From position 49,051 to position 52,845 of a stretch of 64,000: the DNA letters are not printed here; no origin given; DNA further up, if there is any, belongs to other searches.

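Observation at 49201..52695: Cy-A-PCP module with cysteine-type adenylation signature (thiazoline-forming)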

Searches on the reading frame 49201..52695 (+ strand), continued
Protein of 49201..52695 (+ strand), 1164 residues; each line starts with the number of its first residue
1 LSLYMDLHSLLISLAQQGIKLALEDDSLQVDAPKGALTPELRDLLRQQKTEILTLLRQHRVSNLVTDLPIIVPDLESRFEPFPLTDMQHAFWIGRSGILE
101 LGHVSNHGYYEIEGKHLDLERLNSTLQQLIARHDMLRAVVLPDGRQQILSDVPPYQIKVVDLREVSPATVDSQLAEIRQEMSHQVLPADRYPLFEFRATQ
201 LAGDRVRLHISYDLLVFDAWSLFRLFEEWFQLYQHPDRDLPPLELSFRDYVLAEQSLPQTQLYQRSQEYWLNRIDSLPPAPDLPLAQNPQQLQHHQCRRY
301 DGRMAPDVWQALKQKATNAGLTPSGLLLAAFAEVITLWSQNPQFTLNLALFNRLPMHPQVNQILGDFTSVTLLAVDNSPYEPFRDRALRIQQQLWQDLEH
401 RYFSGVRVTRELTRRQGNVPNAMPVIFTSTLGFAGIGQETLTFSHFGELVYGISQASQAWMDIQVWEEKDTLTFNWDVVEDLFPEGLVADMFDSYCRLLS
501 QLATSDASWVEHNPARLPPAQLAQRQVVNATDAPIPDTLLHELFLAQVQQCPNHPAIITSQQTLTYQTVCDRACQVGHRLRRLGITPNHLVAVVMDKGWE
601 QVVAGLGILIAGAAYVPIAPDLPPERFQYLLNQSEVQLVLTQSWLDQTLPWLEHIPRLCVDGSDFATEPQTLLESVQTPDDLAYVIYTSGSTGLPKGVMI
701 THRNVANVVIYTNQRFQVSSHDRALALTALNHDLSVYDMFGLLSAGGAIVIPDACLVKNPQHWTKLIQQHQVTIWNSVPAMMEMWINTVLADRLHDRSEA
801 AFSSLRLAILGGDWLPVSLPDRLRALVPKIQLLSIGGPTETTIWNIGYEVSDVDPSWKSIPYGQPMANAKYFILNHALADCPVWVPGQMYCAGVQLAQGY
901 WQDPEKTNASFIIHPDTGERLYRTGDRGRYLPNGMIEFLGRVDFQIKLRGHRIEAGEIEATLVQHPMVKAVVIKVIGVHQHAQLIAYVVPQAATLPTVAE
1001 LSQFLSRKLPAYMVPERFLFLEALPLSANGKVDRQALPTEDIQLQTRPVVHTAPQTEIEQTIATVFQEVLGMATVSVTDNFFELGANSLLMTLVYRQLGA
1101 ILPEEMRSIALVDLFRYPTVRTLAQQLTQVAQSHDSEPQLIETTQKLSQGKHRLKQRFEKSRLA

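Call 8: search_solved_structures(query=window:49201-52692:+, show_alignments=3)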
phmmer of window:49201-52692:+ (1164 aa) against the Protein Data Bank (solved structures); distinct sequences matched with E-value up to 0.001: 251 (the best 60 are shown).
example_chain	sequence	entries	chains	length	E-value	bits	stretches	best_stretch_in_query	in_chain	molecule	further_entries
9be3_A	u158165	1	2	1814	3.6e-226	756.9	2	117-1128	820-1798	Linear gramicidin synthase subunit A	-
9meh_A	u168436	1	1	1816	3.6e-226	756.9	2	117-1128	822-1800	Linear gramicidin synthase subunit A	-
6mfz_A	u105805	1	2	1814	4.8e-226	756.4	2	117-1128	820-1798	Linear gramicidin synthase subunit A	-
9be4_A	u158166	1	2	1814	1.4e-225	754.9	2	117-1128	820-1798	Linear gramicidin synthase subunit A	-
6lta_A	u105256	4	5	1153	1.8e-218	731.3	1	66-1103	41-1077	Nonribosomal peptide synthetase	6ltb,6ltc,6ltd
7ly4_E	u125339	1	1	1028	4.7e-216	723.4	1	79-1132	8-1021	BmdB, bacillamide NRPS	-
7ly7_A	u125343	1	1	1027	4.9e-216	723.3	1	79-1132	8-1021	BmdB, Bacillamide NRPS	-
6mfy_A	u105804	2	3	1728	6.2e-212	709.7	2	533-1133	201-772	Linear gramicidin synthase subunit A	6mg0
7emy_A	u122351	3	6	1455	1e-176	593.1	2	68-993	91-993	Dihydroaeruginoic acid synthetase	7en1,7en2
8xjz_C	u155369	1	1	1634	1.9e-156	525.9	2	82-1150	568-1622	Peptide synthetase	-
6mfx_A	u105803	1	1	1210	3.4e-119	402.6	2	533-1132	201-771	Linear gramicidin synthase subunit A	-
6mfw_A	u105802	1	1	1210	5.9e-119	401.8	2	533-1133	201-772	Linear gramicidin synthase subunit A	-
5t7z_A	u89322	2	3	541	4.6e-115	388.9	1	5-504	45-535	EpoB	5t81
5es5_A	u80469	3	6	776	1.3e-106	361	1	533-1133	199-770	Linear gramicidin synthetase subunit A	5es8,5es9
9bfd_B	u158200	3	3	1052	2.9e-106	359.8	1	113-1127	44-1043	Tyrocidine synthase 2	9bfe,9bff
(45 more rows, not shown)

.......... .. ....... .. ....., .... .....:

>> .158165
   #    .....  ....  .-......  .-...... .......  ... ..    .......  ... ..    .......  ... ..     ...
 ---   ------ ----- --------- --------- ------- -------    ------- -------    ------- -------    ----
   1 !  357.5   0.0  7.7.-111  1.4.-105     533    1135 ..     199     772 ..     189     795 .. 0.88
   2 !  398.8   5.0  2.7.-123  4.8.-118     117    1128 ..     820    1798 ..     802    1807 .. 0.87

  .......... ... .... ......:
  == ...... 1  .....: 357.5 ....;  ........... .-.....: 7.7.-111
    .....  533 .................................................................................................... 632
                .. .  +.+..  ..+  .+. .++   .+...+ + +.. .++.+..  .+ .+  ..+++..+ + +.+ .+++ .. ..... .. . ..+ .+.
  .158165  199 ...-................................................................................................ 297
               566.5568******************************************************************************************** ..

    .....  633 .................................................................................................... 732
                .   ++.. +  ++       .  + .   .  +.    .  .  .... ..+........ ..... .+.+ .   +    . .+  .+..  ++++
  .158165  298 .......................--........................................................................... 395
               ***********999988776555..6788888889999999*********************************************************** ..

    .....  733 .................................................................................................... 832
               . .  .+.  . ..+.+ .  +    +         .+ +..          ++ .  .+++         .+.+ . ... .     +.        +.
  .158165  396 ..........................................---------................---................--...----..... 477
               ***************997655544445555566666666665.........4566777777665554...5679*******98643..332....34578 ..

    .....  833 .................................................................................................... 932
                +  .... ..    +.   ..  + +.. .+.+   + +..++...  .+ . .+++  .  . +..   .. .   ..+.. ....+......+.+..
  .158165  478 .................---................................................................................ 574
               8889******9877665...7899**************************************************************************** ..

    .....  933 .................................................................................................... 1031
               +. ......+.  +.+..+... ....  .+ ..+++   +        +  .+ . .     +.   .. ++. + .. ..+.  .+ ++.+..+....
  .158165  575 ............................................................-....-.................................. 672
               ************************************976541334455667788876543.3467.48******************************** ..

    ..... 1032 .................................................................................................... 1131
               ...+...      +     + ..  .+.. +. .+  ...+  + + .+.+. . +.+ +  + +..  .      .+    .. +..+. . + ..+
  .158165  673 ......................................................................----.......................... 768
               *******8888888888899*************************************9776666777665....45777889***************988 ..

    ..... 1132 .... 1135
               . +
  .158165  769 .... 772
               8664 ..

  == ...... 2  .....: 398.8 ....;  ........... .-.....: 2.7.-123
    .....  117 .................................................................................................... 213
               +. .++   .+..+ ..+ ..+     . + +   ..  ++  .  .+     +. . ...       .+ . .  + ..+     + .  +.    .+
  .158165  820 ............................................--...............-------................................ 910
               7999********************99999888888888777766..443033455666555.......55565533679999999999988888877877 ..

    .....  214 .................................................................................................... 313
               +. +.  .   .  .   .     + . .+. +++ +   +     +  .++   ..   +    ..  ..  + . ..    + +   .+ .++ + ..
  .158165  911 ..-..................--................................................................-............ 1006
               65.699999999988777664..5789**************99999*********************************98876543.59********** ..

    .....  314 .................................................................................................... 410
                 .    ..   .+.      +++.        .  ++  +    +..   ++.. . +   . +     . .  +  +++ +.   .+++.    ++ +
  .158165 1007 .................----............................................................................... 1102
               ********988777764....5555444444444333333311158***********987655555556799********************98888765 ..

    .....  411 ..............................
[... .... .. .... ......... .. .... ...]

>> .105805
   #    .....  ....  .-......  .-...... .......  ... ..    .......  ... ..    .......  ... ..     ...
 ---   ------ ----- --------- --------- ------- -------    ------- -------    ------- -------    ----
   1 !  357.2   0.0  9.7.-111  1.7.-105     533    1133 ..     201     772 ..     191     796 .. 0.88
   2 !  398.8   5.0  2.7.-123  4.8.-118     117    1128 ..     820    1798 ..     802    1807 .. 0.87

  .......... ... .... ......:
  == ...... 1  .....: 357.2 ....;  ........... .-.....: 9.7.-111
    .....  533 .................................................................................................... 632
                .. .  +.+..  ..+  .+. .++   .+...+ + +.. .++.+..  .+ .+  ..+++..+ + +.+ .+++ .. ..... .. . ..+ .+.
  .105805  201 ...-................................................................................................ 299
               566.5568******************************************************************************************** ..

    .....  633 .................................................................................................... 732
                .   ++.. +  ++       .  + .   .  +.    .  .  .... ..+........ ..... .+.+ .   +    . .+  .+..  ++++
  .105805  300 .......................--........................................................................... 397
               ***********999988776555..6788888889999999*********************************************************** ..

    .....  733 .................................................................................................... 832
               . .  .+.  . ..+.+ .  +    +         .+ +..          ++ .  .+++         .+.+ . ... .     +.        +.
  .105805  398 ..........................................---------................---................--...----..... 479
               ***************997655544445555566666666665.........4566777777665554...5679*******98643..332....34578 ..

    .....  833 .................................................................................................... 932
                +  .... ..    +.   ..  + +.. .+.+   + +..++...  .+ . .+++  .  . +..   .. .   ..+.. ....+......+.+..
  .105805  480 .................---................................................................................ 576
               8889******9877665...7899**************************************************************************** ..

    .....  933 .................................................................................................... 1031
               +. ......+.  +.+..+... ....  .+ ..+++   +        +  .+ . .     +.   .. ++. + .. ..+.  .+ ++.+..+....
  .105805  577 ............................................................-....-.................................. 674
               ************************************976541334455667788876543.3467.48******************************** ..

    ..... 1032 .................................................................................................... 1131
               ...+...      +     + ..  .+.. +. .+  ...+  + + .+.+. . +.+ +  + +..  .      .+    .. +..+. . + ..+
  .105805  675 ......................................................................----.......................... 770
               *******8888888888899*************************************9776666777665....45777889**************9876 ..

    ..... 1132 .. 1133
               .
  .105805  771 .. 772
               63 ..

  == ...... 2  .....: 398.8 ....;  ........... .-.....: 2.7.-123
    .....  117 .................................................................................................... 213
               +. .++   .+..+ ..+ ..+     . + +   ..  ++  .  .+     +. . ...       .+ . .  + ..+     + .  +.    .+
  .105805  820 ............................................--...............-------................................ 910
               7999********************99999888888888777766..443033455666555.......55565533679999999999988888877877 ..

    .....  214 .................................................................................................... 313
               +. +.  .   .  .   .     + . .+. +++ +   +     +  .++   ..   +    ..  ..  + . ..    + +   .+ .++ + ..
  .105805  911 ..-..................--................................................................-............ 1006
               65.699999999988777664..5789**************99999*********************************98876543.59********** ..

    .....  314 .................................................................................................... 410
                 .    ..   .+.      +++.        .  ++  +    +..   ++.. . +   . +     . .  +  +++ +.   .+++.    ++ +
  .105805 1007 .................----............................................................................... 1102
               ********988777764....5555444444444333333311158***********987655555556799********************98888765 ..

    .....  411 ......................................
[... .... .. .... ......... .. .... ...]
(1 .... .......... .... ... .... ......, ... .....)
